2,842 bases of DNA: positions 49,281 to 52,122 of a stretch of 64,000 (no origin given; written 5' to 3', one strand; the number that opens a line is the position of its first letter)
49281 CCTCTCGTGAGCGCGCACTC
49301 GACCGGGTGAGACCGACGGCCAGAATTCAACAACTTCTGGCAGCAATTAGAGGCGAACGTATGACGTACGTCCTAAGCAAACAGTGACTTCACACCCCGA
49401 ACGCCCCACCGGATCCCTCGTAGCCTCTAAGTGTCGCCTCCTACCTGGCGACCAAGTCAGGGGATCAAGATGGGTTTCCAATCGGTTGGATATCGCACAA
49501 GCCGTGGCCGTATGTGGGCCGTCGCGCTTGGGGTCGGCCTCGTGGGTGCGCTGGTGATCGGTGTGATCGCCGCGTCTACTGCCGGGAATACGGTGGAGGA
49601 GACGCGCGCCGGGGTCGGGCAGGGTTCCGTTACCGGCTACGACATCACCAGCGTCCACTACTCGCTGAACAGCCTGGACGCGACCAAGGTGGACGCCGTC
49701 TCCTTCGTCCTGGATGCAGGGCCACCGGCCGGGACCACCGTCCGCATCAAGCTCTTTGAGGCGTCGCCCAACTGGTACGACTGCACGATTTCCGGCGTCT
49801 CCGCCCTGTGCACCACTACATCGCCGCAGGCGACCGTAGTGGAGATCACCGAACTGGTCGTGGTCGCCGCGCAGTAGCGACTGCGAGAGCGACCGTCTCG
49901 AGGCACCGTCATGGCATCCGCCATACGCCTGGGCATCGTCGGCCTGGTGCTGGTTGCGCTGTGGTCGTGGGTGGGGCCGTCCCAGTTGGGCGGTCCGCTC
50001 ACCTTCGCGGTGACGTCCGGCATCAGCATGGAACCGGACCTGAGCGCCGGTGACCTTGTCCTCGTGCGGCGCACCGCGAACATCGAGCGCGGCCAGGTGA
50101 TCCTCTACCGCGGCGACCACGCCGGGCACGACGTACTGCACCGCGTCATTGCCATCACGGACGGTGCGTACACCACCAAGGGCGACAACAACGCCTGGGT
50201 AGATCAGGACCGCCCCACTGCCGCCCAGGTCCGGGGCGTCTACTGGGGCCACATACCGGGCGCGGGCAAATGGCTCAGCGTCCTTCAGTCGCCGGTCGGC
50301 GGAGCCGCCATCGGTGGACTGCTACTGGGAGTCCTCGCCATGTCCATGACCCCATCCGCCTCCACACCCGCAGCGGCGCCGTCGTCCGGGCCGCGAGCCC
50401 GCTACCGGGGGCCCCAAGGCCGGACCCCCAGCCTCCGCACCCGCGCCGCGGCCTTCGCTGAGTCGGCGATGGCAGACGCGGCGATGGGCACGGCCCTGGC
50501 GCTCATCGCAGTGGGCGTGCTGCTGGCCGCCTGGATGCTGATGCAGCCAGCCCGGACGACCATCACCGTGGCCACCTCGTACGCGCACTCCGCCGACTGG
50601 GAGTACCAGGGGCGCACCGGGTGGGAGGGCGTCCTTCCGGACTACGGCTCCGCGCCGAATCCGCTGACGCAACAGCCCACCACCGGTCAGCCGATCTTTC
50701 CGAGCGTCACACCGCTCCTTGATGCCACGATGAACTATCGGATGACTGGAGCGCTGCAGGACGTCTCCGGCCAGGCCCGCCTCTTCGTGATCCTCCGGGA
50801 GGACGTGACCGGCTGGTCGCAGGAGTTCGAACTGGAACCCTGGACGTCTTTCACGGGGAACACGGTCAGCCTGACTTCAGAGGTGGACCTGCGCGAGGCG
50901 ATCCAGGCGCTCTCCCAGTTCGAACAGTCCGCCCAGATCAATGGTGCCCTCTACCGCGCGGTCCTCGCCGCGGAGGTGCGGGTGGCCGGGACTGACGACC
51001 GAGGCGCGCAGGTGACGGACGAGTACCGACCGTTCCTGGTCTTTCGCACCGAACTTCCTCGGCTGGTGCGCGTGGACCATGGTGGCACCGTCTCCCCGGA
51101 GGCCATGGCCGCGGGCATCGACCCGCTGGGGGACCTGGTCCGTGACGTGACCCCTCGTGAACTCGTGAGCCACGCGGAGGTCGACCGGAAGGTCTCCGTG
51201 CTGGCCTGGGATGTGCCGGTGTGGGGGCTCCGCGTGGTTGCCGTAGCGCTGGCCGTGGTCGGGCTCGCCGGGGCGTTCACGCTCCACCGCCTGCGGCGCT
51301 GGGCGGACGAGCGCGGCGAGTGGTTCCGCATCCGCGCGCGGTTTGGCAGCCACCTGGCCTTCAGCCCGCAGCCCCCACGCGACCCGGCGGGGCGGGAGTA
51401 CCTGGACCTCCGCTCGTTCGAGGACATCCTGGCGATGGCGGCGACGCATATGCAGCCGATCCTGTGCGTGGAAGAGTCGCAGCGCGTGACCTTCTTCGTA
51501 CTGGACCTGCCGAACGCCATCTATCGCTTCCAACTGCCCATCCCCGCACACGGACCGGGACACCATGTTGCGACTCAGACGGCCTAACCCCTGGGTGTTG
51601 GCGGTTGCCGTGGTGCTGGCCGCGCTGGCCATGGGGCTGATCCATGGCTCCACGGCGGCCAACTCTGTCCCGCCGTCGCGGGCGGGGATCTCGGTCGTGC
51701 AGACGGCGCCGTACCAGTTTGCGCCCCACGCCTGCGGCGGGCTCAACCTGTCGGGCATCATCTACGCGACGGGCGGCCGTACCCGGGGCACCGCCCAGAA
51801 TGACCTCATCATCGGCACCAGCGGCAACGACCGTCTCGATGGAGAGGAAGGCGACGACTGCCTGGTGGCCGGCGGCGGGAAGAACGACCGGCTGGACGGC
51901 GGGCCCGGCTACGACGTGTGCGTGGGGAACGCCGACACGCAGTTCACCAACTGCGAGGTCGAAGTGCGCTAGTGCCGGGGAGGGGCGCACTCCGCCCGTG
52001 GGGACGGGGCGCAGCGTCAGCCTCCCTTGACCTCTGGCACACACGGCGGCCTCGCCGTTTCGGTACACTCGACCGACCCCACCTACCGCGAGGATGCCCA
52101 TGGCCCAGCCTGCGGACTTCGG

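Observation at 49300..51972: Dedicated SipW-type signal peptidase flanked by two small exported proteins sharing a non-canonical N-terminal motif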

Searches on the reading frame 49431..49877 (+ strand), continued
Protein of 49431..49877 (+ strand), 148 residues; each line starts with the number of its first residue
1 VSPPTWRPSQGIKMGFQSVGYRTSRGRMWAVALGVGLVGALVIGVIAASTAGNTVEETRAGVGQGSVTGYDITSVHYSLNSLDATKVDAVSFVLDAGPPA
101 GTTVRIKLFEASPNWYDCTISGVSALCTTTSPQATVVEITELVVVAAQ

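Call 68: search_protein_families(library=pfam, proteins=[L024:3091-4479:+, L018:8341-9168:+, L074:8271-9119:+, L031:6221-7045:+, L057:8450-9286:+, L001:8155-8745:+], max_evalue=0.01)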
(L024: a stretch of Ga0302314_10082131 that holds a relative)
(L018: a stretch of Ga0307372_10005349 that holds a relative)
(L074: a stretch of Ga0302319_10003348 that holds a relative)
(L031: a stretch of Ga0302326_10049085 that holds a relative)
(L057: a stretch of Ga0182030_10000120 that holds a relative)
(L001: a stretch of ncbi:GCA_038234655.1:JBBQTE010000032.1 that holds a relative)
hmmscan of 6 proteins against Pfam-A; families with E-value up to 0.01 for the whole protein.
L024:3091-4479:+ (463 aa): 1 family
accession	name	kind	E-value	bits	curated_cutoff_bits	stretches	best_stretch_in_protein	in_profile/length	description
PF19077.6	Big_13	-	0.00099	20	27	0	387-416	73-102/102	Bacterial Ig-like domain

L018:8341-9168:+ (275 aa): 0 families

L074:8271-9119:+ (282 aa): 0 families

L031:6221-7045:+ (274 aa): 0 families

L057:8450-9286:+ (278 aa): 0 families

L001:8155-8745:+ (196 aa): 1 family
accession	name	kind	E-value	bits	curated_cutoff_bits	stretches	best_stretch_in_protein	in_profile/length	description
PF00353.25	HemolysinCabind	-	2.3e-05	24.7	23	0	101-122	10-31/36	RTX calcium-binding nonapeptide repeat (4 copies)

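Call 72: find_encoding_contigs(protein=P0001, flank=10000, max_places=1)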
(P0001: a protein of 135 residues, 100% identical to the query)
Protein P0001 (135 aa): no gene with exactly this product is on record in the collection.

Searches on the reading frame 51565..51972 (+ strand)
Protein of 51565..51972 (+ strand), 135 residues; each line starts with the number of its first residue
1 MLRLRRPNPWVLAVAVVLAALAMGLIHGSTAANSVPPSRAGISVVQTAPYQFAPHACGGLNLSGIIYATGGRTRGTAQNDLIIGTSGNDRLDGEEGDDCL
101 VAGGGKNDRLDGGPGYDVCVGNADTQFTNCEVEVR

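Call 3: search_protein_families(library=ncbifam, proteins=[window:51565-51972:+], max_evalue=1)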
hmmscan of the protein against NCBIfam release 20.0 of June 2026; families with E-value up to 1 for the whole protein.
window:51565-51972:+ (135 aa): 8 families
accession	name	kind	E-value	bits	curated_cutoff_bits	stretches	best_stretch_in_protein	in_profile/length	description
NF046115.1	Ca_rpt_SMc04171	equivalog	7.4e-07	28.7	625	1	73-125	435-486/574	SMc04171 family calcium-binding repeat protein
NF050046.1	PueAB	exception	6.2e-06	24.9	670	1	75-119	374-417/616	polyurethane esterase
NF033943.0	RTX_toxin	subfamily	7.5e-05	21.1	1000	1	76-120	693-800/930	RTX family hemolysin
NF033203.1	entero_EhxA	exception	0.00022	19.5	2000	1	74-123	724-772/997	enterohemolysin EhxA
NF035945.1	Zn_serralysin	subfamily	0.00031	20.1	500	1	75-122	324-370/462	serralysin family metalloprotease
NF052454.1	BtaGlycanEglC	equivalog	0.0011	18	700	1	72-108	102-138/459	endo-1,3-1,4-beta-glycanase EglC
NF053766.1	ZapA_metallo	exception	0.016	14.3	940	1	75-123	335-382/483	ZapA family metalloprotease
NF051884.1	ProteaseSapA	equivalog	0.2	10.2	1200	1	81-120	323-361/644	protease SapA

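Call 4: search_protein_families(library=pfam, proteins=[window:51565-51972:+], max_evalue=1)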
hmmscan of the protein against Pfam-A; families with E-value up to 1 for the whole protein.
window:51565-51972:+ (135 aa): 1 family
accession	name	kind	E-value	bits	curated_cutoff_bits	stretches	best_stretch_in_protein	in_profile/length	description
PF00353.25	HemolysinCabind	-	4.2e-09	36.6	23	2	75-106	2-33/36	RTX calcium-binding nonapeptide repeat (4 copies)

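Call 24: find_homologous_proteins(query=window:51565-51972:+, max_evalue=0.01)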
Query window:51565-51972:+ (135 aa): 16 proteins with E <= 0.01 among 209 candidates.
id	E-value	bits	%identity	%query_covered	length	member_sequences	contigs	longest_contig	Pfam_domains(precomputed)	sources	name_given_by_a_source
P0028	7.7e-85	300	100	100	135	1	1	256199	PF00353.26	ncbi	-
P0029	1.0e-46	176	64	89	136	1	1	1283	PF00353.26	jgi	jgi:Ca2+-binding RTX toxin-like protein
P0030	1.6e-38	150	57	99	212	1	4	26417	PF00353.26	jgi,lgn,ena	-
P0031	7.5e-35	138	48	98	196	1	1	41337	-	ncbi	-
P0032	9.1e-34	134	47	97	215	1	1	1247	-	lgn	-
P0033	2.6e-17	81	46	78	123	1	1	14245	PF00353.26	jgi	jgi:Ca2+-binding RTX toxin-like protein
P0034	1.1e-16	79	35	97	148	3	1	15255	PF00353.26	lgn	-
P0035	5.7e-15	73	40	98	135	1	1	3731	PF00353.26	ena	-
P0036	2.2e-14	72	42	76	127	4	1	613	PF00353.26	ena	-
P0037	3.9e-14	71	40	76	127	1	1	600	PF00353.26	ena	-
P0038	4.7e-14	71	42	94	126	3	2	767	PF00353.26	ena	-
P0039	8.3e-14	70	42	76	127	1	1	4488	PF00353.26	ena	-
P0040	2.9e-11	61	33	94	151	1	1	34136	PF00353.26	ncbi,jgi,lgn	jgi:Ca2+-binding RTX toxin-like protein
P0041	2.0e-8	52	39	61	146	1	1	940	-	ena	-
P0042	2.4e-5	42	50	39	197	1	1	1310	PF00353.26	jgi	jgi:Ca2+-binding RTX toxin-like protein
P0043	1.4e-3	37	53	37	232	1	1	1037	PF00353.26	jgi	jgi:Ca2+-binding RTX toxin-like protein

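Call 74: find_encoding_contigs(protein=P0040, flank=6000, max_places=1)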
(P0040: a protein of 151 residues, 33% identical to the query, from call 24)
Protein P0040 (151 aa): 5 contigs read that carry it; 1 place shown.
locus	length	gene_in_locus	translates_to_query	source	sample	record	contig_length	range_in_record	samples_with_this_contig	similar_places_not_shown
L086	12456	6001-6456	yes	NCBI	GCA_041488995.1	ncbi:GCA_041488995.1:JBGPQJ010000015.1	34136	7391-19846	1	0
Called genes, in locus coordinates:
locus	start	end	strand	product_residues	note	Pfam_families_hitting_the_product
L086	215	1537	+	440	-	-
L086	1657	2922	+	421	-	PF01018:GTP1_OBG, PF01926:MMR_HSR1, PF02421:FeoB_N, PF09269:DUF1967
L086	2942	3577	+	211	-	PF00072:Response_reg, PF08281:Sigma70_r4_2, PF00196:GerE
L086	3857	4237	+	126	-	-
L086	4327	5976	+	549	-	PF00717:Peptidase_S24 (weak), PF17231:DUF5305 (weak)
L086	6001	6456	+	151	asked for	PF00353:HemolysinCabind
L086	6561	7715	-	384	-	PF00091:Tubulin, PF12327:FtsZ_C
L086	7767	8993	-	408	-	PF06277:EutA (faint), PF11104:PilM_2 (weak), PF14450:FtsA (weak), PF02491:SHS2_FTSA, PF06723:MreB_Mbl, PF14450:FtsA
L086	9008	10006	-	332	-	PF08478:POTRA_1 (weak)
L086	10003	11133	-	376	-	PF01820:Dala_Dala_lig_N, PF02222:ATP-grasp (weak), PF02786:CPSase_L_D2, PF07478:Dala_Dala_lig_C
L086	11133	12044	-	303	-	PF01565:FAD_binding_4, PF02873:MurB_C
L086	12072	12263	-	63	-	-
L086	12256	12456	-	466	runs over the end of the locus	PF01225:Mur_ligase, PF21799:MurD-like_N (weak), PF08245:Mur_ligase_M, PF02875:Mur_ligase_C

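Call 75: find_encoding_contigs(protein=P0034, flank=6000, max_places=1)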
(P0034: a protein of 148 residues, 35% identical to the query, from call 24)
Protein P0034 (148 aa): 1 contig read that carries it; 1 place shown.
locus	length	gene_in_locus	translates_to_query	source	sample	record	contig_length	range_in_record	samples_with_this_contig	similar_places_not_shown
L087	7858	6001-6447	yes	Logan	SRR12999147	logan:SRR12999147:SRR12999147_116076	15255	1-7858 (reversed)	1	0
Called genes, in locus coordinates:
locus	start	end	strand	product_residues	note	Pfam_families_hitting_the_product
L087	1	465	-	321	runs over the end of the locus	PF01012:ETF, PF00766:ETF_alpha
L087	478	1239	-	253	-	PF01012:ETF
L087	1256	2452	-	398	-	PF12838:Fer4_7 (weak), PF13183:Fer4_8, PF13187:Fer4_9, PF13237:Fer4_10 (weak), PF13534:Fer4_17, PF02754:CCG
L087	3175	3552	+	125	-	-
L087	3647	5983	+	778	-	PF00717:Peptidase_S24 (weak), PF10502:Peptidase_S26 (weak), PF17231:DUF5305, PF00563:EAL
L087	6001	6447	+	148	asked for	PF00353:HemolysinCabind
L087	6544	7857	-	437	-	?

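Call 78: search_protein_families(library=pfam, proteins=[L087:3647-5983:+, L086:4327-5976:+], max_evalue=0.01)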
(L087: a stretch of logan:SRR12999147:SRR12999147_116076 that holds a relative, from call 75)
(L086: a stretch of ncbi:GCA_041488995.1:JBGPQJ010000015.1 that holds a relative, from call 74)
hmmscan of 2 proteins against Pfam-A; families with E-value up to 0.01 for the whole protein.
L087:3647-5983:+ (778 aa): 4 families
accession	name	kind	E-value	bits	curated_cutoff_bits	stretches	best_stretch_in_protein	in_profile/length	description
PF00563.25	EAL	-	2.6e-60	204.1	31.3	1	525-758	2-236/236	EAL domain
PF17231.7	DUF5305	-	5.2e-12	46.1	29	1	289-507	5-217/217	Family of unknown function (DUF5305)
PF00717.28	Peptidase_S24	-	1.1e-06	28.8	23.3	1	35-114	35-114/116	Peptidase S24-like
PF10502.14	Peptidase_S26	-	3.8e-06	27.4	22.9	1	26-94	14-88/168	Signal peptidase, peptidase S26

L086:4327-5976:+ (549 aa): 3 families
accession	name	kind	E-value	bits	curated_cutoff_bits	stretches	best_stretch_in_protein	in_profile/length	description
PF17231.7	DUF5305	-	1.3e-07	31.7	29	1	288-514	1-217/217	Family of unknown function (DUF5305)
PF00717.28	Peptidase_S24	-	5.7e-06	26.5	23.3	1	35-98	33-94/116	Peptidase S24-like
PF10502.14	Peptidase_S26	-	0.0006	20.3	22.9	1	20-98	6-90/168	Signal peptidase, peptidase S26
